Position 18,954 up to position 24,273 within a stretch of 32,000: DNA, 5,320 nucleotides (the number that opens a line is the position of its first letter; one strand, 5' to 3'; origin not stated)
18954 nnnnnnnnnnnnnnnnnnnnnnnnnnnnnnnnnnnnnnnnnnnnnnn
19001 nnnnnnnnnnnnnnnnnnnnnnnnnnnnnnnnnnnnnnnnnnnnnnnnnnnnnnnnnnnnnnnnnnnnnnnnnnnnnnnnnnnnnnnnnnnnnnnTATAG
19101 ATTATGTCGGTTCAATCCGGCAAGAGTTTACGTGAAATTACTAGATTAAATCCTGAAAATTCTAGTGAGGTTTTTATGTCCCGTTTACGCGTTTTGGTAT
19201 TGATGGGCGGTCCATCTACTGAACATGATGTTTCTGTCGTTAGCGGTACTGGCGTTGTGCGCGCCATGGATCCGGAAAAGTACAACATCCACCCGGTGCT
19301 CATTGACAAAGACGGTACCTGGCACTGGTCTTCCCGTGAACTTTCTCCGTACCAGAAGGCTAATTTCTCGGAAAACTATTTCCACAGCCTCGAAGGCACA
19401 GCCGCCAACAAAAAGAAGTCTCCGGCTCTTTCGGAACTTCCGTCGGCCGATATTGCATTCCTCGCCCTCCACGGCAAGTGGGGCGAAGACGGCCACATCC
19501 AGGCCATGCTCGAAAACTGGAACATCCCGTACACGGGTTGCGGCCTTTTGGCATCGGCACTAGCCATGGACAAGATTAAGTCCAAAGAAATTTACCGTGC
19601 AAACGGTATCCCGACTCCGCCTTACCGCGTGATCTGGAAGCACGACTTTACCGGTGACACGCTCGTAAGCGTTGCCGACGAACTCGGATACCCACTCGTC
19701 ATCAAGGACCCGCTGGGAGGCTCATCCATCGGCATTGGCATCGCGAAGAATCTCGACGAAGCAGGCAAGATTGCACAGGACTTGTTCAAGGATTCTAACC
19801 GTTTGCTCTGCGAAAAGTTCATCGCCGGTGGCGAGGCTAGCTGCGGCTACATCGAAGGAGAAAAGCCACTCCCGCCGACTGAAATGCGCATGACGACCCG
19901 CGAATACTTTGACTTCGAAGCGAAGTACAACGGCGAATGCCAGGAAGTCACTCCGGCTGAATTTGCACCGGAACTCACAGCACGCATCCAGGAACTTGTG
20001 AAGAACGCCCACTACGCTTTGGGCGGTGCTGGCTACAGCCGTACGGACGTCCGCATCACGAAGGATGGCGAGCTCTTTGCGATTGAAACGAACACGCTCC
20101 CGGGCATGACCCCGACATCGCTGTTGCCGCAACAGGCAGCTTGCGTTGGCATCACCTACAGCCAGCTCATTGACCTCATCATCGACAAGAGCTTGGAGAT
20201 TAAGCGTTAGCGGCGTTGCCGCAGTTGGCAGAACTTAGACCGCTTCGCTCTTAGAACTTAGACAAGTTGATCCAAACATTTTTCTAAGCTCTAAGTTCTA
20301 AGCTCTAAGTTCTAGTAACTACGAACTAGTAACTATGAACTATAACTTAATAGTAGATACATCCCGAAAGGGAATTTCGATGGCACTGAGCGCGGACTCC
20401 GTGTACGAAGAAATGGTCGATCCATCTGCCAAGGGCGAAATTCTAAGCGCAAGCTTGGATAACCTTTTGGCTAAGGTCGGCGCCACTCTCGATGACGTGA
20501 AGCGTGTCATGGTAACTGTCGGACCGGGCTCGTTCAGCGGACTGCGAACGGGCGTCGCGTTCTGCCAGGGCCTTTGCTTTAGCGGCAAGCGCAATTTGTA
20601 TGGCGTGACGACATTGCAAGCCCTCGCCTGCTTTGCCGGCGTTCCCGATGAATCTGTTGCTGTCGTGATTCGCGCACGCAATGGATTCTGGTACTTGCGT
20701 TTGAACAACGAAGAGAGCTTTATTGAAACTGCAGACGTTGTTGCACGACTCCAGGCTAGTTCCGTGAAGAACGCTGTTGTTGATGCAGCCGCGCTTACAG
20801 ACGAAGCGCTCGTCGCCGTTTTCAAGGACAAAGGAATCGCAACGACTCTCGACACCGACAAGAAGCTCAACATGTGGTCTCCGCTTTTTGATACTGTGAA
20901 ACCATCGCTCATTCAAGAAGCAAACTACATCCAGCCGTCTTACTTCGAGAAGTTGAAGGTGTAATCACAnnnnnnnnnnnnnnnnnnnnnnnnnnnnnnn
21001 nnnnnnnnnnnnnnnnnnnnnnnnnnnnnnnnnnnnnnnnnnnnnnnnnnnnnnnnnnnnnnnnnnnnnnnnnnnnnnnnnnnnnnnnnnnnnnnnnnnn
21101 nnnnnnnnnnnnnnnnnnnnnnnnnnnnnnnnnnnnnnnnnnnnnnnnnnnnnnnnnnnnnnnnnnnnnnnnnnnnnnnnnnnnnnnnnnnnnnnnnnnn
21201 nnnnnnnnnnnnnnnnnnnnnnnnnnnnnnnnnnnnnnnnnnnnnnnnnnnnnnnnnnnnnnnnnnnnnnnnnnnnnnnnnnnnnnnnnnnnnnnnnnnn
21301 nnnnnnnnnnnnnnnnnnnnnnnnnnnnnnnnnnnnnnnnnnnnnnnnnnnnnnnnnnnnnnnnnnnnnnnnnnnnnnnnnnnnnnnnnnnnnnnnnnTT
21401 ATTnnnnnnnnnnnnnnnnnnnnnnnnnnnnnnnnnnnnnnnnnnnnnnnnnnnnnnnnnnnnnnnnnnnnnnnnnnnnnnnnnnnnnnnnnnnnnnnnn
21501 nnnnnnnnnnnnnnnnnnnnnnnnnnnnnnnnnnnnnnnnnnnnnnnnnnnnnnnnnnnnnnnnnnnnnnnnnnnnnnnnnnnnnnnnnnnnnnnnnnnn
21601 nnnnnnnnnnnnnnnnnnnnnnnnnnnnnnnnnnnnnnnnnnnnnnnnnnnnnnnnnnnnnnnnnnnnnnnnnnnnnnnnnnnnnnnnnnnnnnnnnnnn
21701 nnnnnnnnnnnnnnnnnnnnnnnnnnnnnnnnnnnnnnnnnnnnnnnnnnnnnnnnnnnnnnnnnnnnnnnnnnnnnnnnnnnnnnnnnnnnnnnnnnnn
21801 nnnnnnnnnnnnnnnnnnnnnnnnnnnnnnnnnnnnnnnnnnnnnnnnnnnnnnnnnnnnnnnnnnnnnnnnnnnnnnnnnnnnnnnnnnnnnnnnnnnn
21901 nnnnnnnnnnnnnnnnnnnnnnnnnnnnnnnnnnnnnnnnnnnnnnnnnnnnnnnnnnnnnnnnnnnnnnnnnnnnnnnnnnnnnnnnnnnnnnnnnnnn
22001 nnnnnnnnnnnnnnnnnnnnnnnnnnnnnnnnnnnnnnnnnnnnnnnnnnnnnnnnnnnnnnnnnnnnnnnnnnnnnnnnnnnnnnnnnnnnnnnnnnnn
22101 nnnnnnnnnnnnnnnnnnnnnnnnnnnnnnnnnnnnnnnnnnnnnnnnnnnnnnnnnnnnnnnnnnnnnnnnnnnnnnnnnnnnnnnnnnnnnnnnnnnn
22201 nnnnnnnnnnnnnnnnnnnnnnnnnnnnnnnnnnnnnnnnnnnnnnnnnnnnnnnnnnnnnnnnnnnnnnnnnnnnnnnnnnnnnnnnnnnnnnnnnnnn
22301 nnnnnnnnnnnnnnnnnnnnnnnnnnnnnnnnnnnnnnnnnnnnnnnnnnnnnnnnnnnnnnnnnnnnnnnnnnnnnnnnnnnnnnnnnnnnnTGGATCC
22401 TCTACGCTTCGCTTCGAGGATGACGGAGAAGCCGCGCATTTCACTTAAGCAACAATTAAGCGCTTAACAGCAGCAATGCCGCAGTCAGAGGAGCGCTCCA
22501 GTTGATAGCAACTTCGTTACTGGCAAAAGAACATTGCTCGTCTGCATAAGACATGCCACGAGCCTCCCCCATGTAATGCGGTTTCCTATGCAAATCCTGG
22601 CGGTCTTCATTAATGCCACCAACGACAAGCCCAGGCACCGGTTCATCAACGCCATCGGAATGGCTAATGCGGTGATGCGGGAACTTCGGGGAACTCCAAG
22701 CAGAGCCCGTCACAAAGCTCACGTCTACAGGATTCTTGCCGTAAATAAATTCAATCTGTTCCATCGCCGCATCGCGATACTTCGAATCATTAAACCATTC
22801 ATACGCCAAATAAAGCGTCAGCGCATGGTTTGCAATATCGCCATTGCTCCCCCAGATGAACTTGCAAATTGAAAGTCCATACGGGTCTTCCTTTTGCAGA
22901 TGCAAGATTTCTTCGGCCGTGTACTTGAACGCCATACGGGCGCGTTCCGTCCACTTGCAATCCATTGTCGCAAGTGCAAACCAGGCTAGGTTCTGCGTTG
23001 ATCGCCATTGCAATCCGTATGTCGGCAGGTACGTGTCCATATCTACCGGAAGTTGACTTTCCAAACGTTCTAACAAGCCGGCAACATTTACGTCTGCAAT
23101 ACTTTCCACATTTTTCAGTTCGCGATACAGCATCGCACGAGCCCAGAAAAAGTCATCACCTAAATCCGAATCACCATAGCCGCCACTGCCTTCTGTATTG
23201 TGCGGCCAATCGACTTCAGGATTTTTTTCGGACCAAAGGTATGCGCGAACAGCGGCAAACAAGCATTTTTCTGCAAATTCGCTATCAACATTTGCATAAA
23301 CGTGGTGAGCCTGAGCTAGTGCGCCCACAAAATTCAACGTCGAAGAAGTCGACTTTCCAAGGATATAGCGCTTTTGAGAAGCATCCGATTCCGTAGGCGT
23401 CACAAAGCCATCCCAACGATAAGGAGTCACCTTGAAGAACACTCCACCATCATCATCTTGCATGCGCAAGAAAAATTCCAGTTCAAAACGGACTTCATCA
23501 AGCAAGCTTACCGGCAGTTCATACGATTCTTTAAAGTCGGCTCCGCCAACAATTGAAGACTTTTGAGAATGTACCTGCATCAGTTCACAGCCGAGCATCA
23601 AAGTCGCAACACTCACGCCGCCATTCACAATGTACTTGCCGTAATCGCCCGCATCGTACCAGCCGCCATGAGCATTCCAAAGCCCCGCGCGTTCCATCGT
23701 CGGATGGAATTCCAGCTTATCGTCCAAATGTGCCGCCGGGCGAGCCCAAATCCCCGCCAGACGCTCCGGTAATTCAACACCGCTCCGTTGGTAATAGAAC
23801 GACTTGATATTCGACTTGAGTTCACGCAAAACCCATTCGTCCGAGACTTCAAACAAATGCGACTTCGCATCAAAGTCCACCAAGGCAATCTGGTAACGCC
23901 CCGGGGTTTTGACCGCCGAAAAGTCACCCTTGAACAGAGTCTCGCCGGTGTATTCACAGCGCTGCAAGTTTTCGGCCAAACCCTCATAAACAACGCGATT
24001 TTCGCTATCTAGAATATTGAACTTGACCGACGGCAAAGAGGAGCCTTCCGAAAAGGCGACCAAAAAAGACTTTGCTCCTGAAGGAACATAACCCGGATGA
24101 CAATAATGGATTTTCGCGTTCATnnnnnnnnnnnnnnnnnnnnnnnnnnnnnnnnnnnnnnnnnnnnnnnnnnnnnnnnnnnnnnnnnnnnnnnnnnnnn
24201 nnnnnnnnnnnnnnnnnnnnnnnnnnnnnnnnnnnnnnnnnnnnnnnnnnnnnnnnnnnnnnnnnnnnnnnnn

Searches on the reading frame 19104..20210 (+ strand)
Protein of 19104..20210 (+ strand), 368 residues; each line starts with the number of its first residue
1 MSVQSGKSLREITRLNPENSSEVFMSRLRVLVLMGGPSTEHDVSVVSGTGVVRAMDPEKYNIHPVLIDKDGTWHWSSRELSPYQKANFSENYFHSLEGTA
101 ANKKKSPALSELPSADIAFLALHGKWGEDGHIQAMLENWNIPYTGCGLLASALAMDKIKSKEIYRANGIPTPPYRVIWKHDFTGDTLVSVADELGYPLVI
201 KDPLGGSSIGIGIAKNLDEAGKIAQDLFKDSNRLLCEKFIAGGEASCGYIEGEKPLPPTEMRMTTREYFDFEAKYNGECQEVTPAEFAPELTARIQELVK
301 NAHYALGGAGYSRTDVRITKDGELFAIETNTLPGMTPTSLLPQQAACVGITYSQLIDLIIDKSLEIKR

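Call 39: search_protein_families(library=pfam, proteins=[window:19104-20210:+])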
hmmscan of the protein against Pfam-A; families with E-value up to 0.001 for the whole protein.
window:19104-20210:+ (368 aa): 7 families
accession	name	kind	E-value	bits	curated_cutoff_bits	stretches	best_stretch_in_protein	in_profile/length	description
PF07478.18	Dala_Dala_lig_C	-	1.1e-41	143.1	24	1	165-360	3-203/204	D-ala D-ala ligase C-terminus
PF01820.27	Dala_Dala_lig_N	-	2.6e-32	112.3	34.6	1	29-146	1-121/121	D-ala D-ala ligase N-terminus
PF02222.28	ATP-grasp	-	1.8e-05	24.9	27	1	164-325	3-155/179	ATP-grasp domain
PF02786.22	CPSase_L_D2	-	8e-05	22.7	19.8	1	156-242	1-91/211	Carbamoyl-phosphate synthase L chain, ATP binding domain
PF02655.19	ATP-grasp_3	-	0.0001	22.8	23.2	1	155-330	2-154/160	ATP-grasp domain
PF08443.16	RimK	-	0.0001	22.4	21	1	154-241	1-83/188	RimK-like ATP-grasp domain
PF14397.11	ATPgrasp_ST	-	0.00073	19.3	31.4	0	294-339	217-262/278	Sugar-transfer associated ATP-grasp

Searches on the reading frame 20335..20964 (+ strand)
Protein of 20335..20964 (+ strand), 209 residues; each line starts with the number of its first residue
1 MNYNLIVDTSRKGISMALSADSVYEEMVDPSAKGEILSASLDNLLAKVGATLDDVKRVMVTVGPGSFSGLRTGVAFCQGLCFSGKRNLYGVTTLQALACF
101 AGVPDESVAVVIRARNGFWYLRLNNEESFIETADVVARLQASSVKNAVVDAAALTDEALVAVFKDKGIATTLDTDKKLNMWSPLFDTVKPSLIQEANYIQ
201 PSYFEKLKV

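Call 39: search_protein_families(library=pfam, proteins=[window:20335-20964:+])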
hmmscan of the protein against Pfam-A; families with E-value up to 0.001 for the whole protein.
window:20335-20964:+ (209 aa): 1 family
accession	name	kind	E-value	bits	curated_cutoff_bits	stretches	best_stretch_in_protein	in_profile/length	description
PF00814.31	TsaD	-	5.1e-17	62.9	24.8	1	35-145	31-145/264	tRNA N6-adenosine threonylcarbamoyltransferase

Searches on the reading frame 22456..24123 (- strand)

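Call 39: search_protein_families(library=pfam, proteins=[window:22456-24123:-])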
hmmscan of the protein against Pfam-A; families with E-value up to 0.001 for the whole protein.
window:22456-24123:- (555 aa): 2 families
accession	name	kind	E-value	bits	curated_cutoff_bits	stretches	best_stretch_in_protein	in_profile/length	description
PF00759.25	Glyco_hydro_9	-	1.9e-73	248.7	27.7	1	102-550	5-444/444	Glycosyl hydrolase family 9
PF02927.20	CelD_N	-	3.1e-09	37.9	24.6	1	11-81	12-81/86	Cellulase N-terminal ig-like domain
